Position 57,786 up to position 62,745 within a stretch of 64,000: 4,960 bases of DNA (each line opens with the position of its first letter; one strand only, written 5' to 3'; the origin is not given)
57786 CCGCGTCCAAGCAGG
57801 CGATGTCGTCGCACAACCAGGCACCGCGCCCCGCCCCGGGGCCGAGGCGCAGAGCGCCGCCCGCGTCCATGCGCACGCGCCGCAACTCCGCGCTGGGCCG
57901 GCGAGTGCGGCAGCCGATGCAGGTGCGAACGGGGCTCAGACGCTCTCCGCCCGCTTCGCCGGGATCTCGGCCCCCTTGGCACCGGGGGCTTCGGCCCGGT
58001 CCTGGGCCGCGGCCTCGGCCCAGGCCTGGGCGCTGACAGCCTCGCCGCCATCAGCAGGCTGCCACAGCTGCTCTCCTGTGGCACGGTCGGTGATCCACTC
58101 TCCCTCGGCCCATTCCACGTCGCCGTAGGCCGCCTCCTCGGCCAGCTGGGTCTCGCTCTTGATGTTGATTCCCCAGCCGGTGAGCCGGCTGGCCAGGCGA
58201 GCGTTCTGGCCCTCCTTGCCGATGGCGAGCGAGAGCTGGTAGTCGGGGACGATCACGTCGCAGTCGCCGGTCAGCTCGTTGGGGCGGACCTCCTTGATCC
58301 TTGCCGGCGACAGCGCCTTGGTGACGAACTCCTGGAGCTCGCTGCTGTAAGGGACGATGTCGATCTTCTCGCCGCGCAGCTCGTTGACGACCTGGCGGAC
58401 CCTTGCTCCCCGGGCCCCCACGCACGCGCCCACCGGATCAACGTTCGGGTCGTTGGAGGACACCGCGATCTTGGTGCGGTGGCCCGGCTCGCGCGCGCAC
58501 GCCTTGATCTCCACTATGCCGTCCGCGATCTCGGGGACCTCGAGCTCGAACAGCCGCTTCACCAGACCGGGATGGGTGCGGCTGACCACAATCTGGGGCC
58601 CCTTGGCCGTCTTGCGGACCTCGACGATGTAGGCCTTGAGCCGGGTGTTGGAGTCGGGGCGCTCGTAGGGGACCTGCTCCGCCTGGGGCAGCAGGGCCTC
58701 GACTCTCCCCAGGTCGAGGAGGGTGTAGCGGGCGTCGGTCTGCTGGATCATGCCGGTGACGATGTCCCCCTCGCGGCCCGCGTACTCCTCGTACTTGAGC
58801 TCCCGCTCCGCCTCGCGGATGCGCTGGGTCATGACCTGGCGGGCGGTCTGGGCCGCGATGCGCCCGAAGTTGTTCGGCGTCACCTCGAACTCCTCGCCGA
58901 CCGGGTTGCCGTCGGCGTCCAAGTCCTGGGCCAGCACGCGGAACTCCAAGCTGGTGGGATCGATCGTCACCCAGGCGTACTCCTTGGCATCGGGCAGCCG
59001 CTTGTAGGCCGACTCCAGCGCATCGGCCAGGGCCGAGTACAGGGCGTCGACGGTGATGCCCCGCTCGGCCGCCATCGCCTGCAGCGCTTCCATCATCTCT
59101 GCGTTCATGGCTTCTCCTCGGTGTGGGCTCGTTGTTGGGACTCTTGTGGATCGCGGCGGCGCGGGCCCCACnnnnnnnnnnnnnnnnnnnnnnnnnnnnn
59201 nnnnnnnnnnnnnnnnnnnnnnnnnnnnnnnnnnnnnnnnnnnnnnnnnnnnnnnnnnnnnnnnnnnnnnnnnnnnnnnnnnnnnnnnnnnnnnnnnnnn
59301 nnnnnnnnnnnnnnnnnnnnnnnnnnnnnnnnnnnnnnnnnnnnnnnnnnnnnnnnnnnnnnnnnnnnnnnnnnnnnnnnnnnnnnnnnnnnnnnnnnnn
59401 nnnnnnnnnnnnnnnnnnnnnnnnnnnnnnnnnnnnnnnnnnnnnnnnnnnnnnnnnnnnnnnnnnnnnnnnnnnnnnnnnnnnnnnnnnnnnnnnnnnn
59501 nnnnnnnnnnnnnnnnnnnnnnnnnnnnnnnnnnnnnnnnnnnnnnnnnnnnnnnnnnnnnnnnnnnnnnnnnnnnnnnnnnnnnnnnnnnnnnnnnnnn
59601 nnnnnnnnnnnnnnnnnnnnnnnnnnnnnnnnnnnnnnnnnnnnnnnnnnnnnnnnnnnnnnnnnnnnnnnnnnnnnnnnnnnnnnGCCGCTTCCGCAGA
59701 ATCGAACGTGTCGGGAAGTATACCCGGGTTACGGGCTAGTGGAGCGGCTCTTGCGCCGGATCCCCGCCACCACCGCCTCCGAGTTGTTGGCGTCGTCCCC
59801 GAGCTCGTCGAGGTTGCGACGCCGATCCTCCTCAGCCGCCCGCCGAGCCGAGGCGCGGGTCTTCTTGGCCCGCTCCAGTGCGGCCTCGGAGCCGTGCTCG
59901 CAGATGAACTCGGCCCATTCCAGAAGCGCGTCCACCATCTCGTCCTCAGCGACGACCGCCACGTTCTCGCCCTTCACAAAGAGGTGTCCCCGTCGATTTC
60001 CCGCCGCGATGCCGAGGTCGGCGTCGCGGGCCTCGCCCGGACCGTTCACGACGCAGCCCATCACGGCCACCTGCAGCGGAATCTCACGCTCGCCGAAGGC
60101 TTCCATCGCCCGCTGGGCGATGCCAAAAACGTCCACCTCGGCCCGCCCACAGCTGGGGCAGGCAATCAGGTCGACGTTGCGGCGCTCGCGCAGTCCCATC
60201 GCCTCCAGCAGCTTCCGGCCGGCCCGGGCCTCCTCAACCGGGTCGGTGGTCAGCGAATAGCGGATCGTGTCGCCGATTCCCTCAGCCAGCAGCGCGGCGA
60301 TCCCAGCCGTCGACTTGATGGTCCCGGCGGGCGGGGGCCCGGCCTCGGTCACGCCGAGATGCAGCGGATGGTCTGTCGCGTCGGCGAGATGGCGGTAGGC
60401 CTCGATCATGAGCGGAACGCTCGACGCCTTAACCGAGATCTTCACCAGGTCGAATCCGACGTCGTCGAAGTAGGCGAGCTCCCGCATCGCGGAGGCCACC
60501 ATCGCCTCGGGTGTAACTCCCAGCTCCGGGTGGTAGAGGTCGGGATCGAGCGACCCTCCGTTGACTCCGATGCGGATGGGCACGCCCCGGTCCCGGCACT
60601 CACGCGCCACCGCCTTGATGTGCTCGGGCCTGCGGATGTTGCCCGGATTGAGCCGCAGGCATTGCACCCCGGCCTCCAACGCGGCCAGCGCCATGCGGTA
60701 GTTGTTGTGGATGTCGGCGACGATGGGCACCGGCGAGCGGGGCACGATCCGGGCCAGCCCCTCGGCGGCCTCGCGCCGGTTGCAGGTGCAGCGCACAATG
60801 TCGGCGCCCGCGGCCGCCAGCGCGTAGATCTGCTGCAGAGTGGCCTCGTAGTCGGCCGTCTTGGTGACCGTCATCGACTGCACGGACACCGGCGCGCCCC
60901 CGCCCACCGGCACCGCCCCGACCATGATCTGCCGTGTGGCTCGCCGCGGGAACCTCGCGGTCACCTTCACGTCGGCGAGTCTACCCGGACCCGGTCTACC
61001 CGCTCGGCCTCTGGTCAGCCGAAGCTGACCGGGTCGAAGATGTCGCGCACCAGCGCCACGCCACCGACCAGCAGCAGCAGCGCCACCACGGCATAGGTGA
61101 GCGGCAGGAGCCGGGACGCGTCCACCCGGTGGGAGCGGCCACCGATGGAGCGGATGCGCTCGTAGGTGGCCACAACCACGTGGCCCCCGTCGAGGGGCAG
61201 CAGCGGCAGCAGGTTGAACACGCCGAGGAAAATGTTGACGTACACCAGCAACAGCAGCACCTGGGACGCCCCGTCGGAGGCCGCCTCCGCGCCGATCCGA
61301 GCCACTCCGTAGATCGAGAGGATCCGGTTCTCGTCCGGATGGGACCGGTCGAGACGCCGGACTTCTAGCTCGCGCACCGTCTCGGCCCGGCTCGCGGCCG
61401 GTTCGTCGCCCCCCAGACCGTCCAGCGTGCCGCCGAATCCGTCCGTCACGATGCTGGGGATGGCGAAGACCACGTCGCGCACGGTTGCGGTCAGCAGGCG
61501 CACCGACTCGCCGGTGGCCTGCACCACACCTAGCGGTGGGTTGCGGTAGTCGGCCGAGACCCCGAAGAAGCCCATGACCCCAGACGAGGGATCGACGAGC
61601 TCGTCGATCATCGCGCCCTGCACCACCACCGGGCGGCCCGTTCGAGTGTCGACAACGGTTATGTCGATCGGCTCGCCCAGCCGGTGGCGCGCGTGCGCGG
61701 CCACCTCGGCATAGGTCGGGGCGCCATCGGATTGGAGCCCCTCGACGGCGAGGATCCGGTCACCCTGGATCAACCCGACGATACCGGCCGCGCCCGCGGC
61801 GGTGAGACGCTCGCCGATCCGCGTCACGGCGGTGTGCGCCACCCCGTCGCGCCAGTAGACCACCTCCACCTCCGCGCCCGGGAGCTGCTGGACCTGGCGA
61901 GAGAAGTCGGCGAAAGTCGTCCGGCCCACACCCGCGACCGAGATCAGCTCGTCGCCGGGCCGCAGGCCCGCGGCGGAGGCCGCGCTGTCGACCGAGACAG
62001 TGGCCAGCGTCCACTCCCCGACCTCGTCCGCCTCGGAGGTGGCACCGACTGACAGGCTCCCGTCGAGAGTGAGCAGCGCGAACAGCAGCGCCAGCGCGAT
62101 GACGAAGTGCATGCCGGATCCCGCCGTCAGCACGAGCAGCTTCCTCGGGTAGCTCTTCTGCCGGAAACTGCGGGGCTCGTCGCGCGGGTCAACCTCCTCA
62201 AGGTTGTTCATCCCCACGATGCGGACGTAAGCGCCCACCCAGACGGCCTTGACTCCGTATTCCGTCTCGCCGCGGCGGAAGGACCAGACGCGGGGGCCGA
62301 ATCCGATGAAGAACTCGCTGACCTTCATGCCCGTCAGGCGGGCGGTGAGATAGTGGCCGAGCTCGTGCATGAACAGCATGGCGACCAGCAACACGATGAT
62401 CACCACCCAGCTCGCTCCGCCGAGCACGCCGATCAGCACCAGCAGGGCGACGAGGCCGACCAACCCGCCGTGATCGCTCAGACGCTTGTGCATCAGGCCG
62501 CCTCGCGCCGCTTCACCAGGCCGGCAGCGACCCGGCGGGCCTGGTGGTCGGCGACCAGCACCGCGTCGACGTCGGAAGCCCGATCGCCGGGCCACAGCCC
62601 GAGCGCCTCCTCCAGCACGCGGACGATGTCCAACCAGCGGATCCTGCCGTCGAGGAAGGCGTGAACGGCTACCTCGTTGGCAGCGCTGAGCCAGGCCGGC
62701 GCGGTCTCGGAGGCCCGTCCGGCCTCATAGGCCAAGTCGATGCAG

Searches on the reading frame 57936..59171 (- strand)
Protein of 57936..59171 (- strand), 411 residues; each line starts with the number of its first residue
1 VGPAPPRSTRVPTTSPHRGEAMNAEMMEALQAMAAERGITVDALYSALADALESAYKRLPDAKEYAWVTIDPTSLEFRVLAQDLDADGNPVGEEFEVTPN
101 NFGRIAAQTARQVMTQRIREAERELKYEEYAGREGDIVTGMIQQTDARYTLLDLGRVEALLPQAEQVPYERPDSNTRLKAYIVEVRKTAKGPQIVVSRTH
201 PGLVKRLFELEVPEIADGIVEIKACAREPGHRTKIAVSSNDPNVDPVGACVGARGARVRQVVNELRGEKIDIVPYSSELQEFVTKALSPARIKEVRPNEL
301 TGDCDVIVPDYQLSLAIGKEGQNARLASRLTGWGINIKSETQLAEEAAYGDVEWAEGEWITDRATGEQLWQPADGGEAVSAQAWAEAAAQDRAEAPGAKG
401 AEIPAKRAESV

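Call 10: search_protein_families(library=pfam, proteins=[window:57936-59171:-], max_evalue=0.001)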
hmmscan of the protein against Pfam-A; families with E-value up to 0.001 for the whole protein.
window:57936-59171:- (411 aa): 3 families
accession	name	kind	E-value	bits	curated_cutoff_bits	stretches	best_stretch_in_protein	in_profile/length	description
PF13184.12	KH_5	-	4.3e-30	104.1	27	1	229-295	1-67/69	NusA-like KH domain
PF08529.16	NusA_N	-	4.7e-20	72.4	23.8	2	90-124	85-119/119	NusA N-terminal domain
PF23095.1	KH_NusA_C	-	0.00046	20.6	34.2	0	312-338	9-35/59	Transcription termination/antitermination protein NusA, KH domain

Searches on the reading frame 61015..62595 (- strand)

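Call 10: search_protein_families(library=pfam, proteins=[window:61015-62595:-], max_evalue=0.001)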
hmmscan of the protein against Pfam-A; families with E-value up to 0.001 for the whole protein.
window:61015-62595:- (526 aa): 4 families
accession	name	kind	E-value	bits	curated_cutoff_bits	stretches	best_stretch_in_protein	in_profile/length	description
PF02163.28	Peptidase_M50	-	9.2e-43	146.6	27.2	1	66-483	2-199/221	Peptidase family M50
PF17820.7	PDZ_6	-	8.7e-10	38.6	27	1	199-249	4-54/54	PDZ domain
PF13180.12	PDZ_2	-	0.00047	20.8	27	0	198-256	17-76/80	PDZ domain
PF00595.29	PDZ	-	0.00096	19.9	23.2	0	196-229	28-61/81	PDZ domain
